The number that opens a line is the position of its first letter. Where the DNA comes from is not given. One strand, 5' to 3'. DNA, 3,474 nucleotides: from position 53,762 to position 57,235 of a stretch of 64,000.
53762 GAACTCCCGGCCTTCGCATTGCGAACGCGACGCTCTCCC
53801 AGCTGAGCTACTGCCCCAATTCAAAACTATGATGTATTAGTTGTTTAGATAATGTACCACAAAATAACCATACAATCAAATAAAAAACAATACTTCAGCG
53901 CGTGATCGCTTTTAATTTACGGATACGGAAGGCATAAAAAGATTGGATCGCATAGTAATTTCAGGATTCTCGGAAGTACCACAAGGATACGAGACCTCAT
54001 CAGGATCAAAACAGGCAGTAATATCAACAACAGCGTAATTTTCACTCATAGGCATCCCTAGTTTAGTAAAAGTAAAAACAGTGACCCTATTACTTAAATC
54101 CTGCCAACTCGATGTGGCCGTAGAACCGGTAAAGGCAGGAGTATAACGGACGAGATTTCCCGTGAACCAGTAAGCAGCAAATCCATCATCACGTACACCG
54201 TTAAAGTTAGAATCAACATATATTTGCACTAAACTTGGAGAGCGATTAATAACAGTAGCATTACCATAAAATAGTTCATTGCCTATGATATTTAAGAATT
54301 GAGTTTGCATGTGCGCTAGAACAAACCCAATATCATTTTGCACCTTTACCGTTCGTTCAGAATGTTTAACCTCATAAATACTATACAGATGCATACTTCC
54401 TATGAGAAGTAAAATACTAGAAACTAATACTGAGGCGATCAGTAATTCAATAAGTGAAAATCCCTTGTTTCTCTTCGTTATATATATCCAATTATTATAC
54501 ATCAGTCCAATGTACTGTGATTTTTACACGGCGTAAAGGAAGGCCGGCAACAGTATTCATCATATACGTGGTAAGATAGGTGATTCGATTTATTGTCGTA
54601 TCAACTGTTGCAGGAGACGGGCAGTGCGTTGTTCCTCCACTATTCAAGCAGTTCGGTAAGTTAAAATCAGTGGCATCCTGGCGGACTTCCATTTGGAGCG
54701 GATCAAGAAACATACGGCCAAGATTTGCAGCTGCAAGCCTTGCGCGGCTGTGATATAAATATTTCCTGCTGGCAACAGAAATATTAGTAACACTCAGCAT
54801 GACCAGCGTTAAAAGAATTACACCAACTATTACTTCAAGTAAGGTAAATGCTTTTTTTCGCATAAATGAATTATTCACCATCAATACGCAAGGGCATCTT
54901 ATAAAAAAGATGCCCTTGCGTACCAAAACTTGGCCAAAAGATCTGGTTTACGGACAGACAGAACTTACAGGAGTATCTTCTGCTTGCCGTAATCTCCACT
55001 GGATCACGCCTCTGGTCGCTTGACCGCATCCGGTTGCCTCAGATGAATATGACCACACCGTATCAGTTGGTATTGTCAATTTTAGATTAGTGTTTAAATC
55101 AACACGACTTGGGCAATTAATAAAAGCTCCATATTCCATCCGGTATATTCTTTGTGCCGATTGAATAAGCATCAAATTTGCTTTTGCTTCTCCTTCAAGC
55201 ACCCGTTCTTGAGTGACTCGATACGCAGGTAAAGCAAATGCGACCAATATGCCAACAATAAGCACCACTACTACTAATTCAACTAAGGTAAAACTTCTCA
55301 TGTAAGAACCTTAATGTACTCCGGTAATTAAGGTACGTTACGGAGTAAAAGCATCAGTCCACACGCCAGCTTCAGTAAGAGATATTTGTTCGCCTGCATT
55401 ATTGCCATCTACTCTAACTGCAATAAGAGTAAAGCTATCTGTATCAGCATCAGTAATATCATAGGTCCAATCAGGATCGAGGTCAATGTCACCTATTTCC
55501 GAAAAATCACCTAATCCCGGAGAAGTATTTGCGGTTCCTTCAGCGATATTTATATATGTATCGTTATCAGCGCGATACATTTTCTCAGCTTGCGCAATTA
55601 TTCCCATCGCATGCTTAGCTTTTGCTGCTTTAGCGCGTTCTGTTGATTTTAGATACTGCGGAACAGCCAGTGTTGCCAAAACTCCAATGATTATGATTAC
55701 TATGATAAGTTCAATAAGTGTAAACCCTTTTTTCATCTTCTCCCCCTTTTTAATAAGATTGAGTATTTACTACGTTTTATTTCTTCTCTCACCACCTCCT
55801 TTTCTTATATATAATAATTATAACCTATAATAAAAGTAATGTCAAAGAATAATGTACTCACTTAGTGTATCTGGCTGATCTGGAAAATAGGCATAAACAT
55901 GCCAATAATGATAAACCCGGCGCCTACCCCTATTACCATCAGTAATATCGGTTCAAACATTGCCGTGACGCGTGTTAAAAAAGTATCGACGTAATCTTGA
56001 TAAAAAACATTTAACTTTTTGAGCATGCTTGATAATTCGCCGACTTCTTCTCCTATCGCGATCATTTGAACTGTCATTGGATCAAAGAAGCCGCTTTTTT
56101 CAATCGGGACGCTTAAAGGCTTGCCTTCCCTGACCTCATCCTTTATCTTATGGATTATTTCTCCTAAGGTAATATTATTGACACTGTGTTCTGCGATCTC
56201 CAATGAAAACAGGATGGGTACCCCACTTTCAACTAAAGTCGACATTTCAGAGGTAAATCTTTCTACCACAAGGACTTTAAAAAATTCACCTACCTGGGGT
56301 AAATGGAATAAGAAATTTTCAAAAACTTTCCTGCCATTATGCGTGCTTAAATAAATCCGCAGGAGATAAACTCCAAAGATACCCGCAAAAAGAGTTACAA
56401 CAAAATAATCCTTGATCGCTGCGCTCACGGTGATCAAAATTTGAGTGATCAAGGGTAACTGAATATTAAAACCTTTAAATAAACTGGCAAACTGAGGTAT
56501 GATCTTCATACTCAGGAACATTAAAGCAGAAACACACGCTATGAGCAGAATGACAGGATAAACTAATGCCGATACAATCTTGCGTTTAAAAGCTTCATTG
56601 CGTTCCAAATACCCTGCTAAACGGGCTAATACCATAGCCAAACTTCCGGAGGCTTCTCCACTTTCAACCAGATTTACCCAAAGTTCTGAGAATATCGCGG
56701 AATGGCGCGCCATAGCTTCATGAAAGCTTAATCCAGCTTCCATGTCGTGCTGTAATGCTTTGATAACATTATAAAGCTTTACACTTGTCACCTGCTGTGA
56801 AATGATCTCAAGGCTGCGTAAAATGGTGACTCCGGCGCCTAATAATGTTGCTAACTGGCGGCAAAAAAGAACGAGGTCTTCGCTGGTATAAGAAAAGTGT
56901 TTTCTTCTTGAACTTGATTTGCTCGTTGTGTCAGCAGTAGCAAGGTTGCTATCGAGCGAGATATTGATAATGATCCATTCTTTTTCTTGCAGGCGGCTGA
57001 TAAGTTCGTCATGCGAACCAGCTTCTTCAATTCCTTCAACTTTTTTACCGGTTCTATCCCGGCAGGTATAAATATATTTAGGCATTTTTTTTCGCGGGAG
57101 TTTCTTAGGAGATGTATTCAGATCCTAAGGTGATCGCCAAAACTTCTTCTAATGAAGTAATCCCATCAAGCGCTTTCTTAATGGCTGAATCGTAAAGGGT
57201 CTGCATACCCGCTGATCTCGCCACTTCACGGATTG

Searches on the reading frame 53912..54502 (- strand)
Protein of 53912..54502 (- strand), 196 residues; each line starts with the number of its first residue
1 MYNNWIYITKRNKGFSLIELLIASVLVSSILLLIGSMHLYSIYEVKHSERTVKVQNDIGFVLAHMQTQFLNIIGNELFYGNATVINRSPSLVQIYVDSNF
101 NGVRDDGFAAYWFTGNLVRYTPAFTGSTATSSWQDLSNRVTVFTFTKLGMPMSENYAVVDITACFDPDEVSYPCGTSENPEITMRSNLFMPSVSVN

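Call 17: search_protein_families(library=ncbifam, max_evalue=0.001, proteins=[window:53912-54502:-])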
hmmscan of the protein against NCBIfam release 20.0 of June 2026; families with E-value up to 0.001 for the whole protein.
window:53912-54502:- (196 aa): 3 families
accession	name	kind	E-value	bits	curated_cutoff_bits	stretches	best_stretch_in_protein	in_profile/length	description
TIGR02532.1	IV_pilin_GFxxxE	domain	2.9e-05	23.7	16.3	1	13-34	2-23/24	prepilin-type N-terminal cleavage/methylation domain-containing protein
NF007848.0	PRK10557.1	equivalog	0.0003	20.2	120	1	9-105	7-104/192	prepilin peptidase-dependent protein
NF041013.1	T4P_ComGE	equivalog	0.00035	20.6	49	1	10-38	1-29/83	competence type IV pilus minor pilin ComGE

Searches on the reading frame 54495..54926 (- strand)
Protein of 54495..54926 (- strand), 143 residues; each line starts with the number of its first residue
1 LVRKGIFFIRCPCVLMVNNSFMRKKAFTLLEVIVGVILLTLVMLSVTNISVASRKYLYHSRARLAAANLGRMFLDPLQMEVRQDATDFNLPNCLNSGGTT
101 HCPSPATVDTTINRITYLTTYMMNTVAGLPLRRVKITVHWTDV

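Call 17: search_protein_families(library=ncbifam, max_evalue=0.001, proteins=[window:54495-54926:-])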
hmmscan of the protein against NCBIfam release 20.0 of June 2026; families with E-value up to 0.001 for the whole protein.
window:54495-54926:- (143 aa): 2 families
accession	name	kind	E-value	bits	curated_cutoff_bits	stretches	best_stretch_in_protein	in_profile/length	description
TIGR02523.1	type_IV_pilV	equivalog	2.7e-05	24.7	52.2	1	27-87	4-64/139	type IV pilus modification protein PilV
TIGR02599.1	TIGR02599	subfamily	0.0006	19.1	256.5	1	26-87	1-62/361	Verru_Chthon cassette protein C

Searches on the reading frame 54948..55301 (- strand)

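Call 17: search_protein_families(library=ncbifam, max_evalue=0.001, proteins=[window:54948-55301:-])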
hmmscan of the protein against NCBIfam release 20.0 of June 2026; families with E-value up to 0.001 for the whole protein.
window:54948-55301:- (117 aa): 5 families
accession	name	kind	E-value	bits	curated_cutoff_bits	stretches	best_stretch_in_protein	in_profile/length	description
NF041775.1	typeIV_PilA_Myxo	equivalog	5e-10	39.7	400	1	2-56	11-65/214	type IV pilin protein PilA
TIGR01710.1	typeII_sec_gspG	equivalog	2.4e-09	37.3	88.85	1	2-61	1-60/134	type II secretion system major pseudopilin GspG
NF040999.1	pilin_ComGC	equivalog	6.3e-07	29.5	75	1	2-59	2-59/84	competence type IV pilus major pilin ComGC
NF007862.0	PRK10574.1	equivalog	1.7e-05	25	138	1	2-57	5-60/145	prepilin peptidase-dependent pilin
TIGR01708.2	typeII_sec_gspH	equivalog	6.8e-05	22.9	80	1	3-39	3-40/169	type II secretion system minor pseudopilin GspH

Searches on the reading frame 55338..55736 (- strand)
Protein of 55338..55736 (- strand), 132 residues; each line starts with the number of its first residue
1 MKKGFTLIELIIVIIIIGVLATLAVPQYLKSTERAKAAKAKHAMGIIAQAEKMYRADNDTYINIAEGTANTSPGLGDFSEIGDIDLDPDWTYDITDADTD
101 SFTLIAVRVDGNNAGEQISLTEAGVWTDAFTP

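Call 17: search_protein_families(library=ncbifam, max_evalue=0.001, proteins=[window:55338-55736:-])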
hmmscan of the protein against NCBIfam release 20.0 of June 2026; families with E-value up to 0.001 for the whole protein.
window:55338-55736:- (132 aa): 9 families
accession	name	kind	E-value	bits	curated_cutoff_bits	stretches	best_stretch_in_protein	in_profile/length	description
TIGR01710.1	typeII_sec_gspG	equivalog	4.9e-16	59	88.85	1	3-68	1-66/134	type II secretion system major pseudopilin GspG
NF041775.1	typeIV_PilA_Myxo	equivalog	1.4e-13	51.4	400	1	3-67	11-75/214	type IV pilin protein PilA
NF040999.1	pilin_ComGC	equivalog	3.4e-09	36.8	75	1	2-65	1-64/84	competence type IV pilus major pilin ComGC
TIGR02532.1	IV_pilin_GFxxxE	domain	1.6e-08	34.1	16.3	1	2-25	1-24/24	prepilin-type N-terminal cleavage/methylation domain-containing protein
TIGR01708.2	typeII_sec_gspH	equivalog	1.5e-07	31.6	80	1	3-39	2-40/169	type II secretion system minor pseudopilin GspH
NF007862.0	PRK10574.1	equivalog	5.4e-07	29.8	138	1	2-35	4-37/145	prepilin peptidase-dependent pilin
NF041013.1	T4P_ComGE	equivalog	7.2e-07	29.2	49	1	2-55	3-56/83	competence type IV pilus minor pilin ComGE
TIGR02596.1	TIGR02596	subfamily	0.0001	22.5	70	1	5-50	1-47/196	Verru_Chthon cassette protein D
NF007800.0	PRK10506.1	equivalog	0.00085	19.2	158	0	2-50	8-57/163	prepilin peptidase-dependent protein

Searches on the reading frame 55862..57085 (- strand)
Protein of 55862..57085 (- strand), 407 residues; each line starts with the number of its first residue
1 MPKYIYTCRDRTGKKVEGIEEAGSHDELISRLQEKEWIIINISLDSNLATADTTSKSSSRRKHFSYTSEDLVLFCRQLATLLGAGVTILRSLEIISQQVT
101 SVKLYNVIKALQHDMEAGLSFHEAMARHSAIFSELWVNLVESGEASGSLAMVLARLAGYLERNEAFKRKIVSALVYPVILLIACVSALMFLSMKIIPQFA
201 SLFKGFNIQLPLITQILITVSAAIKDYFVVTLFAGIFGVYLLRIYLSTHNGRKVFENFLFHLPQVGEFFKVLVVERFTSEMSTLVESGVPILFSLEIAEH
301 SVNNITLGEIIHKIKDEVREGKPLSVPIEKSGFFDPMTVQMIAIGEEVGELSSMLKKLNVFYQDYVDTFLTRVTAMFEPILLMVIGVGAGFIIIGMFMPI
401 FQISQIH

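Call 17: search_protein_families(library=ncbifam, max_evalue=0.001, proteins=[window:55862-57085:-])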
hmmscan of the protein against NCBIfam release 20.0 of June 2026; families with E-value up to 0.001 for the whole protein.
window:55862-57085:- (407 aa): 6 families
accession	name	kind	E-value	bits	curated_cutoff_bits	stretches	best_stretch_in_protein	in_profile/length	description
TIGR02120.1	GspF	equivalog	3.2e-98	329.6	424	1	4-405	1-399/401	type II secretion system inner membrane protein GspF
NF052607.1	T4PiliAsmPilCThrm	equivalog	2.9e-94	316.5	700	1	1-403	1-400/406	type IV pilus assembly protein PilC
NF052606.1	T4PiliAsmPilCMyx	equivalog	5.2e-82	275.9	700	1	65-404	76-415/419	type IV pilus assembly protein PilC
NF047826.1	T3SSXpsF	equivalog_domain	5.2e-76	256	650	1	1-404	1-401/405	type II secretion system protein XpsF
NF007861.0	PRK10573.1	equivalog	9.9e-72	242.2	401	1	17-406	10-397/401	protein transport protein HofC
NF041012.2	T4P_ComGB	equivalog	1.8e-42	145.9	240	1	73-403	5-330/332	competence type IV pilus assembly protein ComGB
